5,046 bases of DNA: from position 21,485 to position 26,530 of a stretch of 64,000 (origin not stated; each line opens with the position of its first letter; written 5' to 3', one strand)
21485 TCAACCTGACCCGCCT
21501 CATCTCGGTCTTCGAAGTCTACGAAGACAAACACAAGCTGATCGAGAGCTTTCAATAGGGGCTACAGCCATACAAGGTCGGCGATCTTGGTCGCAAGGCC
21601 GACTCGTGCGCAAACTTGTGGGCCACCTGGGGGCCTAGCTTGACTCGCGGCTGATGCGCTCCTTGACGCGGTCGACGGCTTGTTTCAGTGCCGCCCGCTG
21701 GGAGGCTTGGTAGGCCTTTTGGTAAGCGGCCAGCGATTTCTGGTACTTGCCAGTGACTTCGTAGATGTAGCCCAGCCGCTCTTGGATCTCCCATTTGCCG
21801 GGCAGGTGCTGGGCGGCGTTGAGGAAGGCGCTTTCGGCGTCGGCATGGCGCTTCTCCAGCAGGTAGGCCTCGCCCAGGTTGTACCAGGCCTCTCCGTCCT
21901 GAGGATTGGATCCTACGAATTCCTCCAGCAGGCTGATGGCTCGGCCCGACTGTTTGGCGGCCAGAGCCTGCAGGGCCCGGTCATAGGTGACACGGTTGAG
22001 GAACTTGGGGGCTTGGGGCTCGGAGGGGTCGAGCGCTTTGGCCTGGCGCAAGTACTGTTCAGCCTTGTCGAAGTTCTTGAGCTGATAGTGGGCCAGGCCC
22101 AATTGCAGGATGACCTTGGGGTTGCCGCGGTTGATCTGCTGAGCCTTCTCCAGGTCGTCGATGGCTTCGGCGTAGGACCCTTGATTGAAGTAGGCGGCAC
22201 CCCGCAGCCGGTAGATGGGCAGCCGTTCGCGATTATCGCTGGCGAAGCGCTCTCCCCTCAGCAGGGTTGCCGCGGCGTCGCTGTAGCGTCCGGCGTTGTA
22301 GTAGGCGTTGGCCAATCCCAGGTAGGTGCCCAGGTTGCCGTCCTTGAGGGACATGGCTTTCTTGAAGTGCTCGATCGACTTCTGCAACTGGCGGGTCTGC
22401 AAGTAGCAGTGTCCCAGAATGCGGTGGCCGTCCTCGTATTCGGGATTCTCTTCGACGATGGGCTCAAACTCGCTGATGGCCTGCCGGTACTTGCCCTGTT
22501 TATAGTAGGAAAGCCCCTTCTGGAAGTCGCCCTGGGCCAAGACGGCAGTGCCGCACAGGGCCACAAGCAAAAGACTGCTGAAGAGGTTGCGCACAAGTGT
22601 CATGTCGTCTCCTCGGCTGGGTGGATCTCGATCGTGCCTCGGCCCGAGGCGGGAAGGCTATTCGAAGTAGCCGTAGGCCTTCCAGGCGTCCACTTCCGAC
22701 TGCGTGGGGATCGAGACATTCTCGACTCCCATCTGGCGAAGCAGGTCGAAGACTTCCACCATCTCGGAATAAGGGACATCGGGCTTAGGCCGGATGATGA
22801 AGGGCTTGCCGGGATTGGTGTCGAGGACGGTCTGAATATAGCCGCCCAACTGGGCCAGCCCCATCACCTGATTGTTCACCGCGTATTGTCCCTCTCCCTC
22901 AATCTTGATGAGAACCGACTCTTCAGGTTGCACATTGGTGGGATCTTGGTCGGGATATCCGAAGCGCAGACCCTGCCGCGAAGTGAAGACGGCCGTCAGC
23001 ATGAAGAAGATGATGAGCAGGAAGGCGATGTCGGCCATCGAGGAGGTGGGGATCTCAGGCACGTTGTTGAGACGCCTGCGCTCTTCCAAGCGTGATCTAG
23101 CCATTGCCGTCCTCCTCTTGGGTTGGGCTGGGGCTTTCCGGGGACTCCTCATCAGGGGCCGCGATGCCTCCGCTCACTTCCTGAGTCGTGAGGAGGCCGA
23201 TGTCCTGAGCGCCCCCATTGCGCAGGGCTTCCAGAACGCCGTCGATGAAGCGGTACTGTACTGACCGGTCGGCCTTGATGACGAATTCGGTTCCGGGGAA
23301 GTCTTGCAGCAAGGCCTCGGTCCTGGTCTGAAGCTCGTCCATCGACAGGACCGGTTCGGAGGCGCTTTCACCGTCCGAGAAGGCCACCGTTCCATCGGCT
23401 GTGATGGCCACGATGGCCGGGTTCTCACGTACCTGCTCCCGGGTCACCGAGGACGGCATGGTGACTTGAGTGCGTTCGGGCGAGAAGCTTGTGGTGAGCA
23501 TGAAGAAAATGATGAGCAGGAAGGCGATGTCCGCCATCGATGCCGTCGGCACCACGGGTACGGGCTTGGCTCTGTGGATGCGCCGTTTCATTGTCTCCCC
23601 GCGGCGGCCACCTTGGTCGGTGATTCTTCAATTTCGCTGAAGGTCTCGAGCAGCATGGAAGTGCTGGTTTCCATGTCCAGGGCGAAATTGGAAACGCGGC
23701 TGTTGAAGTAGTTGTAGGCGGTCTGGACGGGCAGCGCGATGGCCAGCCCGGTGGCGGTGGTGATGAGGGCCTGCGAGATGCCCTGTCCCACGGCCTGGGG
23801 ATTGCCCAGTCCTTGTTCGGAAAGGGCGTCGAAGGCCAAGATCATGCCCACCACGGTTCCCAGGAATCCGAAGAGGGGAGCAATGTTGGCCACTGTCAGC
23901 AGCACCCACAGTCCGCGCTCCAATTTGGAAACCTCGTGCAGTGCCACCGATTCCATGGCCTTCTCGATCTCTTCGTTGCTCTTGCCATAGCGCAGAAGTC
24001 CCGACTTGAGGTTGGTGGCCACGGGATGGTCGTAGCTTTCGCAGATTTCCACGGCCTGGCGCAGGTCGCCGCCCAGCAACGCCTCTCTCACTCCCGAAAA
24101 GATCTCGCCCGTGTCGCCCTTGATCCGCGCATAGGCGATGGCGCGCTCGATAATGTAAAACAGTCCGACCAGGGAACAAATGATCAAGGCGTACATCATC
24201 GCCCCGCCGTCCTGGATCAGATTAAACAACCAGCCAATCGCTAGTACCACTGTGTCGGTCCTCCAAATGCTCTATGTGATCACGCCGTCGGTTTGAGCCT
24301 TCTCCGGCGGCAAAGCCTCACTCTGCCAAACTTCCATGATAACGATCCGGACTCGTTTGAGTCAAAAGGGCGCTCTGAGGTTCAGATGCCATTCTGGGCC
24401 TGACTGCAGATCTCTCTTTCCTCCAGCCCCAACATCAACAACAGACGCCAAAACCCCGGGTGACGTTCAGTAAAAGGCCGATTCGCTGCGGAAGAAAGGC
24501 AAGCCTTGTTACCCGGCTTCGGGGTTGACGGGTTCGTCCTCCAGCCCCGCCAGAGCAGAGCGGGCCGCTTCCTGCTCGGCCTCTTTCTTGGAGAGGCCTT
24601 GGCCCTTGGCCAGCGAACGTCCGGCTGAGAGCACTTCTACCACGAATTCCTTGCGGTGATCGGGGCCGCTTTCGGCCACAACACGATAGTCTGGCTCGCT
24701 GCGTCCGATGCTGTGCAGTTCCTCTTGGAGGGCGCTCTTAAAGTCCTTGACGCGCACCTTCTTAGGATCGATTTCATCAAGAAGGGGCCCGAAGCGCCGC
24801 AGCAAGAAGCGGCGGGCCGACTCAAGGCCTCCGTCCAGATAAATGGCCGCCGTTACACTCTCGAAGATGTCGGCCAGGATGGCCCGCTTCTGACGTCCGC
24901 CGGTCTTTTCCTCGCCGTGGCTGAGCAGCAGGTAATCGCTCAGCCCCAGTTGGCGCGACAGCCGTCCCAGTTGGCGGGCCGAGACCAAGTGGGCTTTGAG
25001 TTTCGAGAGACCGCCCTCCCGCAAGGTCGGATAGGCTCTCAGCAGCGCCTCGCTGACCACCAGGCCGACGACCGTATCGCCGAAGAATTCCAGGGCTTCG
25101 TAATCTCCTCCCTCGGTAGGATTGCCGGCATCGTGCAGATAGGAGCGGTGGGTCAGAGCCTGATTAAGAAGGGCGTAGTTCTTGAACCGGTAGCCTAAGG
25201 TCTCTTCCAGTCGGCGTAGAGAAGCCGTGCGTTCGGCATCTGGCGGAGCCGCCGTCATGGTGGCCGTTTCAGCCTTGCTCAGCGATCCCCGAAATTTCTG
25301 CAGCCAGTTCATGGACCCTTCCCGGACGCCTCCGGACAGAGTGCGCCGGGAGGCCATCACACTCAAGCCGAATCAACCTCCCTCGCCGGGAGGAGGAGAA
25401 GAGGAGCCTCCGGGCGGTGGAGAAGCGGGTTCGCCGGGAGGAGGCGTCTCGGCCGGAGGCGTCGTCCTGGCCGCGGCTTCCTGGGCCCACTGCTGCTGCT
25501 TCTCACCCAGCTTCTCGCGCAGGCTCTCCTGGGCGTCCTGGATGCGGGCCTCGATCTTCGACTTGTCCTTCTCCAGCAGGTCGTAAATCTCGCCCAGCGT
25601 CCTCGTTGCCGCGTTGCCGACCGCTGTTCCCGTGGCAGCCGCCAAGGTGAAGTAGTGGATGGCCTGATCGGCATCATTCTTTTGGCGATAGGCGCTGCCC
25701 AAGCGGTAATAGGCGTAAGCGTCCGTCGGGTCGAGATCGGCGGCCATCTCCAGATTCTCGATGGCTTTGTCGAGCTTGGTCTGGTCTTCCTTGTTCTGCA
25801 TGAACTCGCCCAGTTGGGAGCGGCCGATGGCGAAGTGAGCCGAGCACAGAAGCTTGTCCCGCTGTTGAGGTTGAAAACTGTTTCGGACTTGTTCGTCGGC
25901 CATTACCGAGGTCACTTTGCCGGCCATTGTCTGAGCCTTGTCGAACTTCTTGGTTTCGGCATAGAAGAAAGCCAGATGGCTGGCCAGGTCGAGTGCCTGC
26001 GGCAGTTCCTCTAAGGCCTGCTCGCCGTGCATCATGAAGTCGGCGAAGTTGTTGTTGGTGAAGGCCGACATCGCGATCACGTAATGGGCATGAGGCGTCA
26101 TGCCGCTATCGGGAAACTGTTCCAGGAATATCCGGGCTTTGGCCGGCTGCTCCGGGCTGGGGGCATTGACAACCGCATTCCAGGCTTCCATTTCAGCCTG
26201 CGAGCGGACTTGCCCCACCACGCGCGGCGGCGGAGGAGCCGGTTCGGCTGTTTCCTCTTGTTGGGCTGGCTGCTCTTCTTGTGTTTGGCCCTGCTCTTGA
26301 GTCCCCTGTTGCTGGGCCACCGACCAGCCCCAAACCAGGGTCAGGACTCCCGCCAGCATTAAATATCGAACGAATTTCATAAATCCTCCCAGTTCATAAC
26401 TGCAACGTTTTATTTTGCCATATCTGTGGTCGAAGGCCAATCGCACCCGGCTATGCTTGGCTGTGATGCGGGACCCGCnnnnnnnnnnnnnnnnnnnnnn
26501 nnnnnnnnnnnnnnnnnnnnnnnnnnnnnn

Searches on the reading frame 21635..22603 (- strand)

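Call 26: search_protein_families(library=pfam, proteins=[window:21635-22603:-], max_evalue=0.0001)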
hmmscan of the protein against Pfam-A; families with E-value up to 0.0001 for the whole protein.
window:21635-22603:- (322 aa): 23 families
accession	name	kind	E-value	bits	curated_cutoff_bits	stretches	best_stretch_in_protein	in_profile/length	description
PF07719.23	TPR_2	-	1.5e-36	121.9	27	2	165-194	4-33/34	Tetratricopeptide repeat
PF00515.34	TPR_1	-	1e-34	117.4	27.8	2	131-161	4-34/34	Tetratricopeptide repeat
PF13432.12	TPR_16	-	2.6e-34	117.7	32.7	2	207-265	1-58/65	Tetratricopeptide repeat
PF14559.12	TPR_19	-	9.1e-33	112.8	25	3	141-197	4-60/68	Tetratricopeptide repeat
PF13181.12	TPR_8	-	1.5e-25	87.5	25.7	1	164-194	3-33/34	Tetratricopeptide repeat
PF13428.12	TPR_14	-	2.4e-22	77.6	23.5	0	163-198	2-37/44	Tetratricopeptide repeat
PF13424.12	TPR_12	-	2.3e-19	69.8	30.1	1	130-192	5-75/77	Tetratricopeptide repeat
PF13414.12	TPR_11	-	3.6e-15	55.8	26.8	1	135-175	1-41/42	TPR repeat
PF12895.13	ANAPC3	-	4.4e-15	56.2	27.2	1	133-187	29-81/82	Anaphase-promoting complex, cyclosome, subunit 3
PF13174.12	TPR_6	-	8.2e-13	48.5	26.3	0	165-193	3-31/33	Tetratricopeptide repeat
PF23914.1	TPR_CcmH_CycH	-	1.7e-12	47.9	42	1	52-158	45-151/158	Cytochrome c-type biogenesis protein H TPR domain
PF13371.12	TPR_9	-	1.5e-11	44.6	35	0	164-199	31-66/73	Tetratricopeptide repeat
PF13431.12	TPR_17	-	2e-11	43.6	24.4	0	233-257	9-33/34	Tetratricopeptide repeat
PF25063.1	ARM_TT21_C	-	5.1e-11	43.3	35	0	37-160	35-161/209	Tetratricopeptide repeat protein 21 C-terminal ARM domain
PF13176.12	TPR_7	-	3.1e-10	39.8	27.9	0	166-196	3-35/36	Tetratricopeptide repeat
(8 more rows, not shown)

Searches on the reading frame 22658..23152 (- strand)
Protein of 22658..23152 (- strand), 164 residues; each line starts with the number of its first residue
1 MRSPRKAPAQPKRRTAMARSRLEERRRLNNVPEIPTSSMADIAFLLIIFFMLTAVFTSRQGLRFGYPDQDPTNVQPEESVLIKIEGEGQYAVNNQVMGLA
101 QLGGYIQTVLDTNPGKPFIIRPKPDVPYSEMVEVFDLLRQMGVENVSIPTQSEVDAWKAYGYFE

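Call 18: search_protein_families(library=pfam, proteins=[window:22658-23152:-], max_evalue=0.001)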
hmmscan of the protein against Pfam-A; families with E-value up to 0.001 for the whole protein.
window:22658-23152:- (164 aa): 1 family
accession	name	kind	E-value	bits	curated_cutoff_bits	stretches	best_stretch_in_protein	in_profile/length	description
PF02472.21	ExbD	-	9.6e-26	90.8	25.4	1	31-152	5-127/128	Biopolymer transport protein ExbD/TolR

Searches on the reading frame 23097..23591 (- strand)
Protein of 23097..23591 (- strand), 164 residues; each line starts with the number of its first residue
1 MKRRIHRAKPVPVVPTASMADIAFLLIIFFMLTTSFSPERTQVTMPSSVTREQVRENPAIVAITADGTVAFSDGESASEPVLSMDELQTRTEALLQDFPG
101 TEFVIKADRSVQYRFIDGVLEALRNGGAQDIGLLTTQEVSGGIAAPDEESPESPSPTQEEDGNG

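Call 18: search_protein_families(library=pfam, proteins=[window:23097-23591:-], max_evalue=0.001)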
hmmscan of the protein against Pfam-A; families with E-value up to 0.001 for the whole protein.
window:23097-23591:- (164 aa): 1 family
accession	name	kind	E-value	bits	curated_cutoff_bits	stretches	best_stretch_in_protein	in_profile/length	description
PF02472.21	ExbD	-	6.8e-22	78.3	25.4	1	13-137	7-127/128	Biopolymer transport protein ExbD/TolR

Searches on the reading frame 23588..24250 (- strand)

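Call 18: search_protein_families(library=pfam, proteins=[window:23588-24250:-], max_evalue=0.001)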
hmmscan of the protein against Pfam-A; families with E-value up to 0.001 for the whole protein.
window:23588-24250:- (220 aa): 1 family
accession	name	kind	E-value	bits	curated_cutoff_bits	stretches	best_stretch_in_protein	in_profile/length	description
PF01618.21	MotA_ExbB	-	2.3e-32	111.9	22.9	1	80-194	9-126/127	MotA/TolQ/ExbB proton channel family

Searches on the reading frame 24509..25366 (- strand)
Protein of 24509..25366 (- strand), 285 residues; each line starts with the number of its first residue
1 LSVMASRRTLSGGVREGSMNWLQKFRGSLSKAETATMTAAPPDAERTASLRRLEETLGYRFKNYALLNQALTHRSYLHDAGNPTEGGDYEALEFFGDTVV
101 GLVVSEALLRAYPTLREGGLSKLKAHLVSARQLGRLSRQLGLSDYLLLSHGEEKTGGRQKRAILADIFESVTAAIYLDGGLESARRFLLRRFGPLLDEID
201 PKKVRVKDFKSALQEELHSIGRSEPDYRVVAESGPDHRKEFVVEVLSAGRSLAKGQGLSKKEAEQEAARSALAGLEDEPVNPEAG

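Call 18: search_protein_families(library=pfam, proteins=[window:24509-25366:-], max_evalue=0.001)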
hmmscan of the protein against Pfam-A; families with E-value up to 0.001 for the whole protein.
window:24509-25366:- (285 aa): 4 families
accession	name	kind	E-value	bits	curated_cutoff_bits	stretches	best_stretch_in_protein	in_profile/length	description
PF14622.11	Ribonucleas_3_3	-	2.8e-33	115.2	35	1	65-191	3-123/128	Ribonuclease-III-like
PF00636.31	Ribonuclease_3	-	9.4e-23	81.4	27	1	90-180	1-102/102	Ribonuclease III domain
PF00035.32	dsrm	-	4.1e-14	53.4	23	1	210-273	2-64/66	Double-stranded RNA binding motif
PF22935.1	RM44_endonuclase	-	6e-07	30.1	27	1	47-174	7-138/139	Large ribosomal subunit protein mL44, endonuclease domain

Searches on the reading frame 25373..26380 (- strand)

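Call 18: search_protein_families(library=pfam, proteins=[window:25373-26380:-], max_evalue=0.001)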
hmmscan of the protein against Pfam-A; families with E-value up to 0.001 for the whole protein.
window:25373-26380:- (335 aa): 8 families
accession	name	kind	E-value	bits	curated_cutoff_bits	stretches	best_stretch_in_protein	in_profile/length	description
PF14559.12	TPR_19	-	2.5e-08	34.5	25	1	200-243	4-47/68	Tetratricopeptide repeat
PF13414.12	TPR_11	-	1.1e-07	31.8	26.8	1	202-233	9-40/42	TPR repeat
PF13431.12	TPR_17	-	3.9e-07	30.3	24.4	1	211-241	3-33/34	Tetratricopeptide repeat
PF13432.12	TPR_16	-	4e-07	30.8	32.7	1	199-248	9-58/65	Tetratricopeptide repeat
PF00515.34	TPR_1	-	6.6e-07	29.3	27.8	1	221-247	1-27/34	Tetratricopeptide repeat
PF07719.23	TPR_2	-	4e-06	27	27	0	221-248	1-28/34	Tetratricopeptide repeat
PF13181.12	TPR_8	-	1.4e-05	25.3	25.7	1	221-247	1-27/34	Tetratricopeptide repeat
PF13424.12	TPR_12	-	0.00088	19.9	30.1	0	200-247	16-71/77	Tetratricopeptide repeat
